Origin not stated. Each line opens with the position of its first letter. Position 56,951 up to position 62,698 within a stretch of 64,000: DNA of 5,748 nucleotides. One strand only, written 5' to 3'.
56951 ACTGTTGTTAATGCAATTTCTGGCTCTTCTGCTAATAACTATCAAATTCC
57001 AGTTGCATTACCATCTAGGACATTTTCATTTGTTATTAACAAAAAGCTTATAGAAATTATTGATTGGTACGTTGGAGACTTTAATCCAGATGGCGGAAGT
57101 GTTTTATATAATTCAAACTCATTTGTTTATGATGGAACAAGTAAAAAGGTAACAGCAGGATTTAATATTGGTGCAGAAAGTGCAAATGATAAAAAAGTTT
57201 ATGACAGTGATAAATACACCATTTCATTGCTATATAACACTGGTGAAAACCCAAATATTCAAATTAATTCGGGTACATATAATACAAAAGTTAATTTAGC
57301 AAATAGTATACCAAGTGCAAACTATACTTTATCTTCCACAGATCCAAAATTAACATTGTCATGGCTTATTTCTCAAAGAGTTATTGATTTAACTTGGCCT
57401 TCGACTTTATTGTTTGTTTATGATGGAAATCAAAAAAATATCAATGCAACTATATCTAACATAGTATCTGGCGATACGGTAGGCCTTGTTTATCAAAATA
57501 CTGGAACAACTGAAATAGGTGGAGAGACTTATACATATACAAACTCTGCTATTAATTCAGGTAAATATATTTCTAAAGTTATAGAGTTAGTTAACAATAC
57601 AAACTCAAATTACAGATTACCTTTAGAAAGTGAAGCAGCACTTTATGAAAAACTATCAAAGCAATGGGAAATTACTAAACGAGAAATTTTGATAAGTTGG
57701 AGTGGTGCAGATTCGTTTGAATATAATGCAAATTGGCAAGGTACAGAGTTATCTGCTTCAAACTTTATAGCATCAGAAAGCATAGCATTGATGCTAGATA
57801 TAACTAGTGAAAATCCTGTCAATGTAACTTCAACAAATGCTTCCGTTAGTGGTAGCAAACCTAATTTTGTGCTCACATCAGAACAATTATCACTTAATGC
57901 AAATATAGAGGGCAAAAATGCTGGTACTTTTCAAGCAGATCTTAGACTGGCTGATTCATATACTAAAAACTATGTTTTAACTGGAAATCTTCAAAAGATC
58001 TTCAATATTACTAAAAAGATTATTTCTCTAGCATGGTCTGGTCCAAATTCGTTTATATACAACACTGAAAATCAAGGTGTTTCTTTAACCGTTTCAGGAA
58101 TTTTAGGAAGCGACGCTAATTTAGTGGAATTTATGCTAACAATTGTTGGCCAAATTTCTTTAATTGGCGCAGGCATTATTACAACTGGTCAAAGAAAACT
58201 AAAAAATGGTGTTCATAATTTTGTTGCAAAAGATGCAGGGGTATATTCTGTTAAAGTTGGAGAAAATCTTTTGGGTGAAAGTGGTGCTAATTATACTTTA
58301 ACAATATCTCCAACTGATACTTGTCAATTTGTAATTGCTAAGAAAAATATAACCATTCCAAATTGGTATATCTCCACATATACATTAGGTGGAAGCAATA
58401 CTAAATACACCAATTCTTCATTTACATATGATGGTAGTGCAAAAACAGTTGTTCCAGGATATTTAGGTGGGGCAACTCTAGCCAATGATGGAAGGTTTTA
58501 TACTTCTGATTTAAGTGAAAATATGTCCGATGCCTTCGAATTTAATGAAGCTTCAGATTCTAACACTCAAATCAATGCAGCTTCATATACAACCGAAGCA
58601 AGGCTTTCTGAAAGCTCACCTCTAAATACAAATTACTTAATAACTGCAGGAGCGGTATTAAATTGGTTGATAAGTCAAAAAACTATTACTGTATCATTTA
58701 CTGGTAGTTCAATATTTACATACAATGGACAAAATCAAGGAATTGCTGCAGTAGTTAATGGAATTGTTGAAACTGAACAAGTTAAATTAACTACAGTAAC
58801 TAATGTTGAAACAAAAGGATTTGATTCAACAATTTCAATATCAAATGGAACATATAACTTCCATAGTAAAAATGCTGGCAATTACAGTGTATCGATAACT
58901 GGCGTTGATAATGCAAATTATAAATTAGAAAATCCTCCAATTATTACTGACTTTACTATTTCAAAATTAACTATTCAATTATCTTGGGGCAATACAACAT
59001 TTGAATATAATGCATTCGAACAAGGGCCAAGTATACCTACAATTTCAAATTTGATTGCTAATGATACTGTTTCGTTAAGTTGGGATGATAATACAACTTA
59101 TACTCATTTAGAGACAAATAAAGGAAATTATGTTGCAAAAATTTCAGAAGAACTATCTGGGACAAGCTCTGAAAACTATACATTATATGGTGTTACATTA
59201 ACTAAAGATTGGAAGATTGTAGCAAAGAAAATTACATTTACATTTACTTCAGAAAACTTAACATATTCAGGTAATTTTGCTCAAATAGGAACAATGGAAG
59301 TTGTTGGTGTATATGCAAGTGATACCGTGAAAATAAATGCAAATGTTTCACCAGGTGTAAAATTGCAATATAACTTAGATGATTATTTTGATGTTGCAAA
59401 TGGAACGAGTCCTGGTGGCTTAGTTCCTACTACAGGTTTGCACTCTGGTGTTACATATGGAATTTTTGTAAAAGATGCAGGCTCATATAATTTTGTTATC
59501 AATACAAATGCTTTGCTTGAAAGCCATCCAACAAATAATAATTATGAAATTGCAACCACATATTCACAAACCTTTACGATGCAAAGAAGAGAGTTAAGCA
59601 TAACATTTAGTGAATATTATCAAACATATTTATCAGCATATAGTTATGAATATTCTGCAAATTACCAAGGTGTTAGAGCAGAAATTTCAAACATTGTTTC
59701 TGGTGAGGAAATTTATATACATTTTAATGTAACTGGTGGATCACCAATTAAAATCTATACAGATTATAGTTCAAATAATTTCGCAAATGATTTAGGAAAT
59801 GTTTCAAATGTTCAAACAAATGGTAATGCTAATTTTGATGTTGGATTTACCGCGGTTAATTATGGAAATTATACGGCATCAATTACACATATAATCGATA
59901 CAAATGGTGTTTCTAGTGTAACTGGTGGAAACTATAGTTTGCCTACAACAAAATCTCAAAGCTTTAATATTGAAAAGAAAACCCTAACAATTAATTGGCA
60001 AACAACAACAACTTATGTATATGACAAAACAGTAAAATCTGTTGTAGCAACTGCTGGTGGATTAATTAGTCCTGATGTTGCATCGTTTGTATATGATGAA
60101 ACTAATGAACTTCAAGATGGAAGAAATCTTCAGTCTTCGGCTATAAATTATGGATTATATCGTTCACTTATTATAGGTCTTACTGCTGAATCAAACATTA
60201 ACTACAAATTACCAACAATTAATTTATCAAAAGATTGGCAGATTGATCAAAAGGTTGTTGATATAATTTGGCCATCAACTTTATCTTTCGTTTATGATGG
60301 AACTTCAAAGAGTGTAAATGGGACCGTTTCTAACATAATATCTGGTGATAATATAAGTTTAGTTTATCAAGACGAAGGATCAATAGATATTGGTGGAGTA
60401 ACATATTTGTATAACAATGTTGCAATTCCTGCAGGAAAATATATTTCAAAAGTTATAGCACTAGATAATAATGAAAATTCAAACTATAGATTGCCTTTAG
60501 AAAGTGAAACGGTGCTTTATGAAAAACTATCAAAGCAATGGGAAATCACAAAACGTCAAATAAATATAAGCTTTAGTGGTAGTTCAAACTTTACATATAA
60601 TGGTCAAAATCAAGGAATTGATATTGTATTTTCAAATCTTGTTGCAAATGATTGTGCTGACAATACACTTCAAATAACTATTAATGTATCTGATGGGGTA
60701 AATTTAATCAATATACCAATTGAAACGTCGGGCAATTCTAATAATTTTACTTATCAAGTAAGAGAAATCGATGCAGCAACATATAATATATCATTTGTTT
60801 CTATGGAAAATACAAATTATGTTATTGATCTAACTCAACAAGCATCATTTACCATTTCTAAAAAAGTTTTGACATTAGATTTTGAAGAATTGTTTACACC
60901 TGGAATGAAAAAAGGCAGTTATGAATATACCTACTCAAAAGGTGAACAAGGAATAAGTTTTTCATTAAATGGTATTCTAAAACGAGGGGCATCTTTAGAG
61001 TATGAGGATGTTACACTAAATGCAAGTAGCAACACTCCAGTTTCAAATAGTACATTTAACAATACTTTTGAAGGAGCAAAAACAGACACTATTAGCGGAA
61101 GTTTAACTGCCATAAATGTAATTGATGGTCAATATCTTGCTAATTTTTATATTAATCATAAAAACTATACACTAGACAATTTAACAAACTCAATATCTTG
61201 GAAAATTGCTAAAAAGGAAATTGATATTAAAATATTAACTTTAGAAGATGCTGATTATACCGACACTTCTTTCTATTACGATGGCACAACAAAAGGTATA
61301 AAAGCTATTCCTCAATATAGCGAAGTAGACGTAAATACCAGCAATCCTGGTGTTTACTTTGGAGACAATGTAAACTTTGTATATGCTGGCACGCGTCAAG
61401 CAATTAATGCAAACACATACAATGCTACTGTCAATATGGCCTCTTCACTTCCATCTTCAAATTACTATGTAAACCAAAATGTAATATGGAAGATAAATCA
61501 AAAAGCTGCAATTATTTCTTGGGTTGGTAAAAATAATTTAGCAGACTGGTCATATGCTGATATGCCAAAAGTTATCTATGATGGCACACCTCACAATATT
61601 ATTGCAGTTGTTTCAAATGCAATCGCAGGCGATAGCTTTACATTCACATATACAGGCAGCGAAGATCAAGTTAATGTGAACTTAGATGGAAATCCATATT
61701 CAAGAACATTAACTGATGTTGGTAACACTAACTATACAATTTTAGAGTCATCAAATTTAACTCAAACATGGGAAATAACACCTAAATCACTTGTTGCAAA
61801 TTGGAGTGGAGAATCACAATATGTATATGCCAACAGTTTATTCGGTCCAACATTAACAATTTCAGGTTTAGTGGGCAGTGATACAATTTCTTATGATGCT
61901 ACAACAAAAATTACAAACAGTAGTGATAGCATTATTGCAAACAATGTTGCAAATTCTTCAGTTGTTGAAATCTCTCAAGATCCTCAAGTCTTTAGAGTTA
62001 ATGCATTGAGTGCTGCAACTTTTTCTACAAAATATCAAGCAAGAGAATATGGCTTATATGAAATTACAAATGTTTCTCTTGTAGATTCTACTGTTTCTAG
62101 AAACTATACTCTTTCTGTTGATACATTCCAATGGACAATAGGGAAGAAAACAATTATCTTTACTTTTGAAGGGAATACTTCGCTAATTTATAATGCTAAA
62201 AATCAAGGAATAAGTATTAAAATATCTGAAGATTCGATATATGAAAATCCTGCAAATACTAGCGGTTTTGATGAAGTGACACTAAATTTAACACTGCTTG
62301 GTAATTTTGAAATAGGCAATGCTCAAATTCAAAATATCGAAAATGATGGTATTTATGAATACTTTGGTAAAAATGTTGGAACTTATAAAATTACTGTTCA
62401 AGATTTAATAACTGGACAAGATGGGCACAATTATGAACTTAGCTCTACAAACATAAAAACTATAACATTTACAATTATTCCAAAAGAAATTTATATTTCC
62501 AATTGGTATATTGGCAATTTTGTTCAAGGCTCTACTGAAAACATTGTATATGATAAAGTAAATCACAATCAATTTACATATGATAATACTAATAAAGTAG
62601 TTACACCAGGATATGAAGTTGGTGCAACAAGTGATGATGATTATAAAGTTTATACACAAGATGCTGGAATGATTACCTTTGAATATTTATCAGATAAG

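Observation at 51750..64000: Higher-order (about four-module, 1.3-1.45 kb) organisation and block duplications inside the repeat array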

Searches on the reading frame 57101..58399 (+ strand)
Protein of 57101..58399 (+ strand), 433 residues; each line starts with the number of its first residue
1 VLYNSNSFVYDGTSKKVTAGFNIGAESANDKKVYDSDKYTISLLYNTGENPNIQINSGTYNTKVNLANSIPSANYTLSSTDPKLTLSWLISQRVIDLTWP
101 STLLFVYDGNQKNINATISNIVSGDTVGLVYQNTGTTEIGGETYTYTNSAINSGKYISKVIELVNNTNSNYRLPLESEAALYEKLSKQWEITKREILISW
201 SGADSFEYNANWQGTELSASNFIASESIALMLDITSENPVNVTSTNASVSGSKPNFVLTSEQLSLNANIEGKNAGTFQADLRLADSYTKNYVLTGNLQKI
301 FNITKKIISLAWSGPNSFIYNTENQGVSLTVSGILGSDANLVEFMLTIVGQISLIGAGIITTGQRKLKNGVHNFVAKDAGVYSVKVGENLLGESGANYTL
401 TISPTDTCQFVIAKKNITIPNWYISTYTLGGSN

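Call 16: find_homologous_proteins(query=window:57101-58399:+, max_evalue=0.00001)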
Query window:57101-58399:+ (433 aa): 2 proteins with E <= 0.00001 among 8000 candidates.
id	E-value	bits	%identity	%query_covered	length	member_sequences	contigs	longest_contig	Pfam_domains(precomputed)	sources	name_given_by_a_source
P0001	1.6e-33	134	38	44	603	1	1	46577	-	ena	-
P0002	1.3e-6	46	27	42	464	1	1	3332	PF18657.7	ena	-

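Call 17: find_encoding_contigs(protein=P0001, flank=10000, max_places=3)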
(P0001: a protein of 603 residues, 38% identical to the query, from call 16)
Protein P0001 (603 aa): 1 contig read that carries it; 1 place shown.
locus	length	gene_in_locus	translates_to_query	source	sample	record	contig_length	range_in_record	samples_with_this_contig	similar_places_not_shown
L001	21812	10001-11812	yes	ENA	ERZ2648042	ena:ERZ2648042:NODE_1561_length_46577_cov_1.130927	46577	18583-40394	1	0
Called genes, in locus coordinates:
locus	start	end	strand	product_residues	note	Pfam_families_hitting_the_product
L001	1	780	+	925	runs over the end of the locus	PF09479:Flg_new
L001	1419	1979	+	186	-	-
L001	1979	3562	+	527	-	-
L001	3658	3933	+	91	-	-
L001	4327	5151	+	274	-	-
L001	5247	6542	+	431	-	-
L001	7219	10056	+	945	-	-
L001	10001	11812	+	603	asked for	-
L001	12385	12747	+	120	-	-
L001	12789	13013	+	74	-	-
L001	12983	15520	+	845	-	-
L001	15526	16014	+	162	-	-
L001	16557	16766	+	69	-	-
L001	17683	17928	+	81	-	-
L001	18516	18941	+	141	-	-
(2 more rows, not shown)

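Call 52: search_protein_families(library=pfam, proteins=[P0002], max_evalue=0.001)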
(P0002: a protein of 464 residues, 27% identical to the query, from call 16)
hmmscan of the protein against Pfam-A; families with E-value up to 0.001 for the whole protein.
P0002 (464 aa): 1 family
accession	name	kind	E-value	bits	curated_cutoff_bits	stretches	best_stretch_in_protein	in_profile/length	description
PF18657.6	YDG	-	2.5e-13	50.5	25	1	112-178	5-74/85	YDG domain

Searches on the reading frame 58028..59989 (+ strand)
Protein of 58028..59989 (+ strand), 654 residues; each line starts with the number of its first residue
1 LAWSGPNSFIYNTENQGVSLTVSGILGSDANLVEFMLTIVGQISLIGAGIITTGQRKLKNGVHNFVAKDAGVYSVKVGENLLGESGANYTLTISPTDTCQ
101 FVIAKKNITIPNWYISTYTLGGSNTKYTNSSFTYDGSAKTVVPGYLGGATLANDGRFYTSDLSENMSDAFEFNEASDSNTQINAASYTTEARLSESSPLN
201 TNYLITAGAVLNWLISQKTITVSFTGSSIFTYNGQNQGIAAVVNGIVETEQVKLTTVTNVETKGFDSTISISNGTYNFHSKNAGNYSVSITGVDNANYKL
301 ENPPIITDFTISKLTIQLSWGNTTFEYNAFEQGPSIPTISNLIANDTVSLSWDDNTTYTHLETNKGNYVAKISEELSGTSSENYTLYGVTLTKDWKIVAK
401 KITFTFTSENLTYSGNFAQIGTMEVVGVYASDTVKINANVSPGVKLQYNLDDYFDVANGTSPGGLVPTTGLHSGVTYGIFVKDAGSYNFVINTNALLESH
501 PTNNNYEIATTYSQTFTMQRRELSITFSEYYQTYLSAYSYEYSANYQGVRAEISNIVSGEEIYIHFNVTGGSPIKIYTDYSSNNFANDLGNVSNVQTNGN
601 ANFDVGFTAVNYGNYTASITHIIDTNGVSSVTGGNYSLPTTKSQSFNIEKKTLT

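Call 31: find_related_loci(query=A2, collection=genome_contigs, flank=10000)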
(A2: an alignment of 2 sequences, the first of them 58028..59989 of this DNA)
Query A2 (654 aa) in genome_contigs; peptide patterns used: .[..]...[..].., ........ (x = any residue, [..] = any of these).
77 stretches matched a pattern; 2 encode a relative of the query (tblastn E <= 1e-3); 2 distinct loci.
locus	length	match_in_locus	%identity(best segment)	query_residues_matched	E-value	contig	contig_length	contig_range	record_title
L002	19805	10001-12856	68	1-654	0e+0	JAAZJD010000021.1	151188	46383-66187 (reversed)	MAG: Clostridiales bacterium isolate AS21ysBPME_203 43414_AS21, whole genome shotgun sequence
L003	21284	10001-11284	31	228-410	4e-7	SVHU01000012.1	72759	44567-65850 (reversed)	MAG: Clostridiales bacterium isolate SIG392 NODE_8878_length_72759_cov_2.754475, whole genome shotgun sequence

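Call 47: find_related_loci(query=A2, collection=metagenome_contigs, flank=10000)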
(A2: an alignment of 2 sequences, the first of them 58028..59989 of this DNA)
Query A2 (654 aa) in metagenome_contigs; peptide patterns used: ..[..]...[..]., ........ (x = any residue, [..] = any of these).
213 stretches matched a pattern; 2 encode a relative of the query (tblastn E <= 1e-3); 2 distinct loci.
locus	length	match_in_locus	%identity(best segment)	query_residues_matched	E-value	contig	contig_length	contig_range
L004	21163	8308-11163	68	1-654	0e+0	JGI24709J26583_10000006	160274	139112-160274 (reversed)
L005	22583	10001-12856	68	1-654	0e+0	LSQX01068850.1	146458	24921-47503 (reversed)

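Call 52: search_protein_families(library=pfam, proteins=[L003:8111-11950:+], max_evalue=0.001)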
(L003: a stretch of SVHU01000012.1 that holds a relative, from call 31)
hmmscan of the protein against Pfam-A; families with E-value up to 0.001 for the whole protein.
L003:8111-11950:+ (1280 aa): 1 family
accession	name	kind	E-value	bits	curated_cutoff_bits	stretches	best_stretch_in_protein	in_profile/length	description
PF18887.5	MBG_3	-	6.8e-07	29.7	25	1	1207-1262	10-59/72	MBG domain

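Call 69: find_homologous_proteins(query=L005:21299-22582:+, max_evalue=0.00001)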
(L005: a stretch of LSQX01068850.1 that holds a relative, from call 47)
Query L005:21299-22582:+ (428 aa): 3 proteins with E <= 0.00001 among 8000 candidates.
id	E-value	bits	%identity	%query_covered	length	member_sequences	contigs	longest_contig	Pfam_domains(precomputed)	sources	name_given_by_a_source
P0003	3.3e-15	74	32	56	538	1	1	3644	PF12527.14,PF18887.6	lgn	-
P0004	4.4e-8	51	26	70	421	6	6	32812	PF18887.6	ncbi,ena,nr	ncbi:MAG: hypothetical protein IKL79_05870 [Clostridia bacterium]|nr:hypothetical protein [Clostridi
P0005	4.8e-7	47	30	45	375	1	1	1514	PF18887.6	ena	-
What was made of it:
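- On Pfam YDG/MBG repeat superfamily: Hits to the orthologue's downstream modules carry PF18887 (call 69).
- Tried and rejected: Search for the orthologue's C-terminus with the L005 tail found only distant MBG_3 proteins (call 69).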

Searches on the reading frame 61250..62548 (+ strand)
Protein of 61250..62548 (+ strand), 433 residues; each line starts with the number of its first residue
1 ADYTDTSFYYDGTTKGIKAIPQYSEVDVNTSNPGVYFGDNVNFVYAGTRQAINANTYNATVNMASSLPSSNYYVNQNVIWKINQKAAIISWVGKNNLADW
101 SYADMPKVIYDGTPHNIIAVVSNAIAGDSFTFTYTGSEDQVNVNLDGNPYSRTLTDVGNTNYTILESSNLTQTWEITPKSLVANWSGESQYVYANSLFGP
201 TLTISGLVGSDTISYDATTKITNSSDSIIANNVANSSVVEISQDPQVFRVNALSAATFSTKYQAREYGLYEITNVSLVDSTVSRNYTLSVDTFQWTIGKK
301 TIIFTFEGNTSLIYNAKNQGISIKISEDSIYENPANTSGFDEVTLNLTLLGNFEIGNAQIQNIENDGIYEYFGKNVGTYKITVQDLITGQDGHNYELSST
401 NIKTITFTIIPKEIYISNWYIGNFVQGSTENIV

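Call 65: predict_structure(alignment_id=A4)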
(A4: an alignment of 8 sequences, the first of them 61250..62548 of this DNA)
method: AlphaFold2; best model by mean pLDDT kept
length: 433 residues; sequences in the alignment: 8
mean_pLDDT: 72.4   pTM: 0.59
mean pLDDT of the five models: 72.4, 70.1, 69.8, 69.0, 66.2
residues with pLDDT >= 90: 62; 70-90: 213; 50-70: 103; < 50: 55
segments of 3 or more residues with pLDDT < 50: 24-27, 30-37, 331-343, 349-365, 429-433
pLDDT, mean of each block of 10 residues (from residue 1): 84 84 50 49 79 91 61 69 91 65 65 78 88 73 62 87 81 83 92 86 86 84 81 60 63 73 89 86 84 91 80 81 65 35 50 37 54 75 66 74 76 65 51 40
secondary structure, 60 per line:
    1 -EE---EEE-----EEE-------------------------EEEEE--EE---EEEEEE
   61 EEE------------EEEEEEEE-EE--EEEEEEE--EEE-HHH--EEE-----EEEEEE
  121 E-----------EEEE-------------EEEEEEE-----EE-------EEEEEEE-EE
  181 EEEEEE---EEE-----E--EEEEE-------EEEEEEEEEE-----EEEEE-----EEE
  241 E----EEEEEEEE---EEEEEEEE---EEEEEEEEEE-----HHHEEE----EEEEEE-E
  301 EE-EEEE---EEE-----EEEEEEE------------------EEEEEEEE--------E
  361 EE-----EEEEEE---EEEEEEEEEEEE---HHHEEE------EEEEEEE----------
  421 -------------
elements in order: E7-9 E15-17 E43-47 E55-63 E76-83 E89-95 E98-100 E107-109 E115-121 E133-136 E150-156 E171-177 E179-186 E190-192 E201-205 E213-222 E228-232 E238-241 E246-253 E257-264 E268-277 E286-288 E293-298 E300-302 E304-307 E311-313 E319-325 E344-351 E360-362 E368-373 E377-388 E395-397 E404-410
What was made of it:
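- On Structural super-repeat (titin/nebulin type): Only pTM = 0.59 for one unit (call 65).
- pTM of 0.59 for a four-domain chain hints at partly defined inter-module geometry (call 65).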

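Call 68: fold_search(model_id=the predicted structure, library=pdb)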
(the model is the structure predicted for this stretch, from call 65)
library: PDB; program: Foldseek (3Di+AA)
matches with E <= 10: 1924; with E <= 0.001: 41
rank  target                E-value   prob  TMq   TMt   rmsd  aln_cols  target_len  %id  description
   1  7ahs_B                9.7e-06  1.00  0.23  0.33  19.4       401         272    8  titin-N2A Ig81-Ig83 (released 2021-03-24)
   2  8t2v_A                1.4e-05  1.00  0.19  0.11  36.4       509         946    9  Cryo-EM Structures of Full-length Integrin alphaIIbbeta3 in Native Lipids (released 2023-07-26)
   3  5jde_B                4.5e-05  1.00  0.20  0.27  15.1       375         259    7  Crystal structure of I9-I11 tandem from titin (P1) (released 2016-09-14)
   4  8cs9_X                5.0e-05  1.00  0.22  0.16  24.7       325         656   11  Composite reconstruction of Class 1 of the erythrocyte ankyrin-1 complex (released 2022-07-20)
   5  7uzs                  5.2e-05  1.00  0.22  0.16  23.9       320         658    9  Protein 4.2 (local refinement from consensus reconstruction of ankyrin complex classes) (released 2022-07-20)
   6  9e8a_A                6.7e-05  0.99  0.20  0.11  34.8       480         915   10  Integrin aIIbb3 bent conformation from human platelet membrane crude preparation (released 2025-10-15)
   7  3fcs_A                6.7e-05  0.99  0.22  0.13  23.5       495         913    9  Structure of complete ectodomain of integrin aIIBb3 (released 2009-01-20)
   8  8ayh_C                7.3e-05  0.99  0.18  0.14  36.5       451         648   10  Structure of Complement C5 in Complex with small molecule inhibitor and CVF (released 2022-12-21)
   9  5jde_A                7.7e-05  1.00  0.20  0.29  15.9       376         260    7  Crystal structure of I9-I11 tandem from titin (P1) (released 2016-09-14)
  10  9iuj_A                8.1e-05  0.97  0.18  0.13  24.6       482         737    8  Integrin alpha-v beta-3 in complex with rhodostomin (released 2025-07-30)
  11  2w1n                  9.8e-05  1.00  0.17  0.28  13.5       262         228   11  cohesin and fibronectin type-III double module construct from the Clostridium perfringens glycoside hydrolase GH84C (released 2009-02-03)
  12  8ayh_B                1.2e-04  0.99  0.17  0.10  36.1       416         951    9  Structure of Complement C5 in Complex with small molecule inhibitor and CVF (released 2022-12-21)
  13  8jp0                  1.2e-04  1.00  0.23  0.16  22.5       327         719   12  structure of human sodium-calciumexchanger NCX1 (released 2024-01-03)
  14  8sgt_A                1.7e-04  1.00  0.25  0.18  11.6       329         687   10  Cryo-EM structure of human NCX1 in Ca2+ bound, activated state (group II in the presence of 0.5 mM Ca2+) (released 2023-10-11)
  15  8xez_A                1.7e-04  0.91  0.17  0.10  27.0       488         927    8  Cryo-EM structure of integrin ITGAV/ITGB3 complex, conformation 5 (released 2024-12-18)
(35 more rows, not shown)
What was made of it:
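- On Pfam YDG/MBG repeat superfamily: The four-module model matches generic tandem Ig chains (call 68).
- Closest known: Titin Ig/Fn3 super-repeats. Same: Tandem titin Ig domains are the best Foldseek hits for the four-module model (call 68).
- Closest known: Titin Ig/Fn3 super-repeats. Different: TM-scores are low, 0.2-0.33 (call 68).
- Its best Foldseek hits are tandem Ig chains, such as titin Ig81-83 at E = 1e-5 (calls 65, 68).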

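Call 75: search_protein_representatives(alignment_id=A4)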
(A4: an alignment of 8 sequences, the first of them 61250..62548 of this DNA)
Query: 8 sequences, 414 profile positions. Proteins with E-value up to 0.001 (for the whole library): 3493; up to 1e-10: 2169; up to 1e-30: 803. The best 150 are listed.
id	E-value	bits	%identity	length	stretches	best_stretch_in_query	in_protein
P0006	0.0e+00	1029.1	-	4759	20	75-387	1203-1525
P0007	4.0e-292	984.8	-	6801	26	45-321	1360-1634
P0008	2.6e-266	899.8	-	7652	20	11-385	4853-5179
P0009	1.1e-259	878.0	-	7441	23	51-411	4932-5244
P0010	6.1e-244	826.1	-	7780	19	52-309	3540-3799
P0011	1.2e-201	686.8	-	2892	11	54-324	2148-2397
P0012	5.6e-195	664.8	-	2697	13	51-318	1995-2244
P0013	1.8e-192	656.5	-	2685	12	56-411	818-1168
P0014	5.2e-189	645.2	-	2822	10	57-319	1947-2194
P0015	4.9e-184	628.8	-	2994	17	6-319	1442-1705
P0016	2.3e-183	626.6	-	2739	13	31-318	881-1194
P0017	2.2e-180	616.7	-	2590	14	49-410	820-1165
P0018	2.5e-179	613.3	-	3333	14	60-318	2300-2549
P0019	2.9e-179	613.0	-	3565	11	59-317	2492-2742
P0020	6.4e-179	611.9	-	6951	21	6-411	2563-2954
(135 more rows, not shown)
